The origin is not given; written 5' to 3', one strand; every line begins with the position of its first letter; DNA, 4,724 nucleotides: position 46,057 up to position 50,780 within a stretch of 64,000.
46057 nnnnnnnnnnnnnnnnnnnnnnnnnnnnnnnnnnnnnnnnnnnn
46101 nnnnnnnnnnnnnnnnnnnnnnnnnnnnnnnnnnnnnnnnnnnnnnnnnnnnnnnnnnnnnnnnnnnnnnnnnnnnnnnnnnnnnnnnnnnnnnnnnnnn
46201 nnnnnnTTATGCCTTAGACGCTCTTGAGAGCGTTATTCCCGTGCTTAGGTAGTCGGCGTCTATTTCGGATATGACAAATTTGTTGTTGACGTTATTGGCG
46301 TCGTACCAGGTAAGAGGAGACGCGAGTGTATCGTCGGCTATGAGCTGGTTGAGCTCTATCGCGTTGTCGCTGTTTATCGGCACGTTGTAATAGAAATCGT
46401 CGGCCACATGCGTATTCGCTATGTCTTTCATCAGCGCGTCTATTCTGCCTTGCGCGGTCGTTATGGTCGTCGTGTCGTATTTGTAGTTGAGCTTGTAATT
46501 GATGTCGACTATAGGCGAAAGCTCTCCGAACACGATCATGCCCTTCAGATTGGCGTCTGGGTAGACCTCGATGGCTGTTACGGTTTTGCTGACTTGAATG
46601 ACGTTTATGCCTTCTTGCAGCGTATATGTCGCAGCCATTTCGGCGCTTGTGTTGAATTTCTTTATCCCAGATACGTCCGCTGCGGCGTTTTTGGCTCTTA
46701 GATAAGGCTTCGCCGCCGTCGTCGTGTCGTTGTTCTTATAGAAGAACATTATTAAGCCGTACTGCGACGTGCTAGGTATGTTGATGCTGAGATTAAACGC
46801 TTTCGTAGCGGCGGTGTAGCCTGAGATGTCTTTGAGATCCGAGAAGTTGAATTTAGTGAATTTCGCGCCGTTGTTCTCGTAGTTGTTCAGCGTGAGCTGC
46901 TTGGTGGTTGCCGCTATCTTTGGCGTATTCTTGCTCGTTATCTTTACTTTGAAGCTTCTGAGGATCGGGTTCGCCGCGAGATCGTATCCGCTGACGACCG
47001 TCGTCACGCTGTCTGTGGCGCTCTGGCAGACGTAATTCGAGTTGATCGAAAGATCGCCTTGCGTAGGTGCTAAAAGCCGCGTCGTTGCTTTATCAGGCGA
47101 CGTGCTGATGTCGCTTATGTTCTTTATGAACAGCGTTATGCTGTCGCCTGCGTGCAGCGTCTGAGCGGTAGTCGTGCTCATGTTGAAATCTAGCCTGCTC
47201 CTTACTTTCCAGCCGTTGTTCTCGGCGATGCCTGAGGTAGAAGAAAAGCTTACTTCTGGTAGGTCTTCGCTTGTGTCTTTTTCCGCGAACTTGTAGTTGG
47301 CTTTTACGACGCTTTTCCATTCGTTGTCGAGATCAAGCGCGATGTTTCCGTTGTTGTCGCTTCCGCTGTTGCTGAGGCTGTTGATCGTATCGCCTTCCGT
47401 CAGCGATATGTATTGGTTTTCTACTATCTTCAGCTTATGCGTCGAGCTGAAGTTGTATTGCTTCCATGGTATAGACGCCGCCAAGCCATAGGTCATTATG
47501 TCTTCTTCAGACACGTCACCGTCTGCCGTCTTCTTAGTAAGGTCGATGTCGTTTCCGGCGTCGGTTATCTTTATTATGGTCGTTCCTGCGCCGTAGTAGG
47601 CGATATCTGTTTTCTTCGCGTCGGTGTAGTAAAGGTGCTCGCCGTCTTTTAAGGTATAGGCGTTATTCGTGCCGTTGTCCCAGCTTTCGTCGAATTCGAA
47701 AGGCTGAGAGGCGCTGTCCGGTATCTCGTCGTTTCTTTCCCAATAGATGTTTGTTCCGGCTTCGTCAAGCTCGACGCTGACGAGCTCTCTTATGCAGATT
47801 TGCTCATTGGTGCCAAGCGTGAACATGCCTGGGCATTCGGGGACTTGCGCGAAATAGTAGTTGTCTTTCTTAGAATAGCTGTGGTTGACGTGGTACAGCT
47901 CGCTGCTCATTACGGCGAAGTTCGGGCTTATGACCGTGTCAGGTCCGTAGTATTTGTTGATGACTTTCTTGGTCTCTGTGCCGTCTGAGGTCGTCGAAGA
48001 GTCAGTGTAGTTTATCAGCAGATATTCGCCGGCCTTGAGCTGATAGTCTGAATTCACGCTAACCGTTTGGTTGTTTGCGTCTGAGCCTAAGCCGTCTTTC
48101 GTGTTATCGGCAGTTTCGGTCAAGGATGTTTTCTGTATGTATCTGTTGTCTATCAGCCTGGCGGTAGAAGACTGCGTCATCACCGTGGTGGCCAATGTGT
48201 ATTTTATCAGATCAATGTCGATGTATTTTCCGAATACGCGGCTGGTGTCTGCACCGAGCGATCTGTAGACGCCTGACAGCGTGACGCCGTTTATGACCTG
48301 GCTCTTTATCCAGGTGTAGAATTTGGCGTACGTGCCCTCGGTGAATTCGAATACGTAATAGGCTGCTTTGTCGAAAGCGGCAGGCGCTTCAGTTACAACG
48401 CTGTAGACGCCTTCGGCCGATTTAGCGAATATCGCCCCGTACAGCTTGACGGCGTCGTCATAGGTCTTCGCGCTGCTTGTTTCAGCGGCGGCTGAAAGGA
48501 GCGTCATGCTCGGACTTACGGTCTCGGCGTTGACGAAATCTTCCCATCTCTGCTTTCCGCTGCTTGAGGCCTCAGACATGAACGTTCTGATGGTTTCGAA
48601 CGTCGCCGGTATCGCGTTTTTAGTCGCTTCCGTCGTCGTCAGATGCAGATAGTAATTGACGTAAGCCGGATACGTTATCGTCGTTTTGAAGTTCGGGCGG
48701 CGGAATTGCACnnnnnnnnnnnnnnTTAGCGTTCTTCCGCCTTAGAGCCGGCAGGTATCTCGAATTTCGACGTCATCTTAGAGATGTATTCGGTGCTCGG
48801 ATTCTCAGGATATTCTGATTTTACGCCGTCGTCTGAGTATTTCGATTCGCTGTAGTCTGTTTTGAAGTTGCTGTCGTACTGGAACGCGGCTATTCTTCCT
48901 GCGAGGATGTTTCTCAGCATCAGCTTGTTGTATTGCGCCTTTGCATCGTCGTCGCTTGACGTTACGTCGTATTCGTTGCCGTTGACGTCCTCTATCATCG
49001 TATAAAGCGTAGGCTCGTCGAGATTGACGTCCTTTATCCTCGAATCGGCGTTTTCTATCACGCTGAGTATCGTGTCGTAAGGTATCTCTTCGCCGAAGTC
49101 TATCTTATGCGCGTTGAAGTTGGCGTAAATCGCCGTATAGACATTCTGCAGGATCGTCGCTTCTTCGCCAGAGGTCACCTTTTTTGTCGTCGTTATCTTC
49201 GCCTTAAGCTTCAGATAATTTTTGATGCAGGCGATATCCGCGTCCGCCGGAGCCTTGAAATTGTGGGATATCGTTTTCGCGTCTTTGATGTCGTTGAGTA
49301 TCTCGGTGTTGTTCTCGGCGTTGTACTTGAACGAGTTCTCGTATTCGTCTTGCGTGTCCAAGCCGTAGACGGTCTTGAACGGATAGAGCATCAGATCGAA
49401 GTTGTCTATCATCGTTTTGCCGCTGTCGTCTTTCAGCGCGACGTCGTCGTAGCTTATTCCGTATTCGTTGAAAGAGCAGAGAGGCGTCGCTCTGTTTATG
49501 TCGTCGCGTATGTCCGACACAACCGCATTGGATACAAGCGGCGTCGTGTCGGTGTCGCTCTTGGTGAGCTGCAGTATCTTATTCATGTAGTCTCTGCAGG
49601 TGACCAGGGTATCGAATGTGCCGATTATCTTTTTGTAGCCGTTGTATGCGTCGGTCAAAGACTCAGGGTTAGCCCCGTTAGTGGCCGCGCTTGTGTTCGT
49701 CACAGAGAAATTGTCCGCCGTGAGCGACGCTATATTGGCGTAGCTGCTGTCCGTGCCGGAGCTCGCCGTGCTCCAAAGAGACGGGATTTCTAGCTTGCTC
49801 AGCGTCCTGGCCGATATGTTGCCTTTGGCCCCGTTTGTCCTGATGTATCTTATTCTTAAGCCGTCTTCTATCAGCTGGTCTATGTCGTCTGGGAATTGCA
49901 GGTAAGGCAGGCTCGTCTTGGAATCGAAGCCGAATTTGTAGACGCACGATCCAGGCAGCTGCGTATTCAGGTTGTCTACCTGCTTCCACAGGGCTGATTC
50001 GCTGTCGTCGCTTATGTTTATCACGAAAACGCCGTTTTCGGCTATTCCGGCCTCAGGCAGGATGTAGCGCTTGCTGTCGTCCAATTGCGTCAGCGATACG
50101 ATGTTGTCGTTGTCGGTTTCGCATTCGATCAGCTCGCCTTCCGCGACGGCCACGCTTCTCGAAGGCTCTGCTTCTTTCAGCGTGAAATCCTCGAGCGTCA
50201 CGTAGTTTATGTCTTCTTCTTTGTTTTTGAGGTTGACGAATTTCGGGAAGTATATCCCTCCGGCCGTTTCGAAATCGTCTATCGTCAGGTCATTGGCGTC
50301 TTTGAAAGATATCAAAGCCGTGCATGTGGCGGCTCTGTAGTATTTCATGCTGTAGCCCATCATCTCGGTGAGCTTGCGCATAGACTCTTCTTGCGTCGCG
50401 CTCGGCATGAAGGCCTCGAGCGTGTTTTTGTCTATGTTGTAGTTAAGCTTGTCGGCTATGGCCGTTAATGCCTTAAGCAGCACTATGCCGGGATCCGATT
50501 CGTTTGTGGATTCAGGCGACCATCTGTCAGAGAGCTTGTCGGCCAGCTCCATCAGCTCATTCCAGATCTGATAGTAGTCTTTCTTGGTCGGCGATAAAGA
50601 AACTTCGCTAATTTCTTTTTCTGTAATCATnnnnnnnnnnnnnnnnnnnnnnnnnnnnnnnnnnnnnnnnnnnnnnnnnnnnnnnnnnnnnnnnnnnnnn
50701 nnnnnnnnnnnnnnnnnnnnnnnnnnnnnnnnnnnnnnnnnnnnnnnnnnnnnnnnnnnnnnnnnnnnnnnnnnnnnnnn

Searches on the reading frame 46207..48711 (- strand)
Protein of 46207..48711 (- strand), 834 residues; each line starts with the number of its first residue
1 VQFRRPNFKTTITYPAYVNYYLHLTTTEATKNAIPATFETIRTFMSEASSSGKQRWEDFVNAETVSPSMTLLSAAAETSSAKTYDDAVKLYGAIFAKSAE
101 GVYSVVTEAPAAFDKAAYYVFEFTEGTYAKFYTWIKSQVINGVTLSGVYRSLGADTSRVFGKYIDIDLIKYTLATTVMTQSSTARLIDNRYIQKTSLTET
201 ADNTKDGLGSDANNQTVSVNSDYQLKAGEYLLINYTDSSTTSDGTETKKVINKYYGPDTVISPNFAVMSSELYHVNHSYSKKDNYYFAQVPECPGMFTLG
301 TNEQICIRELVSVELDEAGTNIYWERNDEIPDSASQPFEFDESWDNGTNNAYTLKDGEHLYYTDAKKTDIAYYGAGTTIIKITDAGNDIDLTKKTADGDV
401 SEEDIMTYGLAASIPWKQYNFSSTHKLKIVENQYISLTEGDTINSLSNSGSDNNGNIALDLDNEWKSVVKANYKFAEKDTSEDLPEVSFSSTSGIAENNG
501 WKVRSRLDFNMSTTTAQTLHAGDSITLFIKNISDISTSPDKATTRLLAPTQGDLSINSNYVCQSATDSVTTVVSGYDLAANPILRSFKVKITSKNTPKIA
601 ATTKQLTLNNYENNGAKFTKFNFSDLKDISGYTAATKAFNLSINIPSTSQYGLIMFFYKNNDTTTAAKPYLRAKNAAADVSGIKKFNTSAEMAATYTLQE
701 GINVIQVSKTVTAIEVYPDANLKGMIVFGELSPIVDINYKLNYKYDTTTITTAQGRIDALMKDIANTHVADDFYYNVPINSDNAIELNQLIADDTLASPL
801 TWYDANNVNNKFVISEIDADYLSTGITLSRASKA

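Call 15: search_protein_families(library=phrogs, proteins=[window:46207-48711:-], max_evalue=0.001)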
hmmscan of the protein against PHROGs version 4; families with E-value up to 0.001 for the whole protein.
window:46207-48711:- (834 aa): 0 families

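Call 27: find_related_loci(query=window:46207-48711:-, collection=viral_contigs, flank=10000)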
Query window:46207-48711:- (834 aa) in viral_contigs; peptide patterns used: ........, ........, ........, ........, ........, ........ (x = any residue, [..] = any of these).
9 stretches matched a pattern, but none encodes a relative of the query by tblastn (E <= 1e-3).

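Call 67: search_protein_families(library=pfam, proteins=[window:46207-48711:-], max_evalue=0.01)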
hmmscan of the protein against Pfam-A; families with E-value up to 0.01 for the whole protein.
window:46207-48711:- (834 aa): 1 family
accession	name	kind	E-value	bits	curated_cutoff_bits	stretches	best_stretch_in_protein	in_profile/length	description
PF21748.3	UPF0150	-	0.0065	16.8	27.3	0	280-313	15-48/64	UPF0150-like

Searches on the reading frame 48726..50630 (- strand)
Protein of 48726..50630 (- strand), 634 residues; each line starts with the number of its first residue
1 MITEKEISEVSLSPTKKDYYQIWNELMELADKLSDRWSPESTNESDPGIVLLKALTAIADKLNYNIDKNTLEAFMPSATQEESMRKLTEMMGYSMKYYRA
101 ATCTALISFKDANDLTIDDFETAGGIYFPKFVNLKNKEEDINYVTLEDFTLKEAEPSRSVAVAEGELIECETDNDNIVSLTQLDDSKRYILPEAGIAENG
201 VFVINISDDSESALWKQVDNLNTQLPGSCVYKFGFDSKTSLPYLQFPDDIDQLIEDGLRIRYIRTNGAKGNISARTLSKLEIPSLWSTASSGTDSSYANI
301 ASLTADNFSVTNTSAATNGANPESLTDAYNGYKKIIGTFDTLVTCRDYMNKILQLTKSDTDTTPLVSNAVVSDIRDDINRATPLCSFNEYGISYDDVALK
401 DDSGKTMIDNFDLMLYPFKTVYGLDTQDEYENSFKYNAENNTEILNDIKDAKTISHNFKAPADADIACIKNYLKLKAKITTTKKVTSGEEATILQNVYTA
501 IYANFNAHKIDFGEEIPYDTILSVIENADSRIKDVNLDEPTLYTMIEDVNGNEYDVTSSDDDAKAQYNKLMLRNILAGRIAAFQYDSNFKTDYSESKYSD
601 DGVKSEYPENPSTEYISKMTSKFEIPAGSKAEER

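Call 15: search_protein_families(library=phrogs, proteins=[window:48726-50630:-], max_evalue=0.001)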
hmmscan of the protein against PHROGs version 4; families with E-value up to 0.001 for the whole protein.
window:48726-50630:- (634 aa): 1 family
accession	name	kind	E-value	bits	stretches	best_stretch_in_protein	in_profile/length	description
phrog_219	-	tail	6.3e-14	52.4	1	50-351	40-322/598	baseplate wedge subunit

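Call 28: find_related_loci(query=window:48726-50630:-, collection=viral_contigs, flank=10000)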
Query window:48726-50630:- (634 aa) in viral_contigs; peptide patterns used: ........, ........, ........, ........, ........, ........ (x = any residue, [..] = any of these).
15 stretches matched a pattern; 9 encode a relative of the query (tblastn E <= 1e-3); 9 distinct loci.
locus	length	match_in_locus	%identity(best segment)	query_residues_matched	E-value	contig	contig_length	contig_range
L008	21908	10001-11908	61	1-630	0e+0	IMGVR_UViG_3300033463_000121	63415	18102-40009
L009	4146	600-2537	61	1-629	0e+0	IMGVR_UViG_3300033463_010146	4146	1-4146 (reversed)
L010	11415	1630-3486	46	1-595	2e-176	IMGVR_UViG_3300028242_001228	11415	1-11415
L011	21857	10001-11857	46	1-595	2e-176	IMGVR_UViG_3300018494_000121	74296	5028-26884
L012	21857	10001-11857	46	1-595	2e-176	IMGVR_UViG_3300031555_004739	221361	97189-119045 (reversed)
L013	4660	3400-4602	51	1-394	5e-134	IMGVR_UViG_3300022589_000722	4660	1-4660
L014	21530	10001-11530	35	15-357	7e-11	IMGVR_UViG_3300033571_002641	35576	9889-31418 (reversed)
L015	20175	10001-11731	32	15-349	7e-8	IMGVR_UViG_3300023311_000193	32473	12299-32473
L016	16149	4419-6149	32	15-349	7e-8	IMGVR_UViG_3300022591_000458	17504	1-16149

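Call 67: search_protein_families(library=pfam, proteins=[window:48726-50630:-], max_evalue=0.01)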
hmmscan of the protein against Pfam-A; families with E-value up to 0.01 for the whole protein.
window:48726-50630:- (634 aa): 0 families
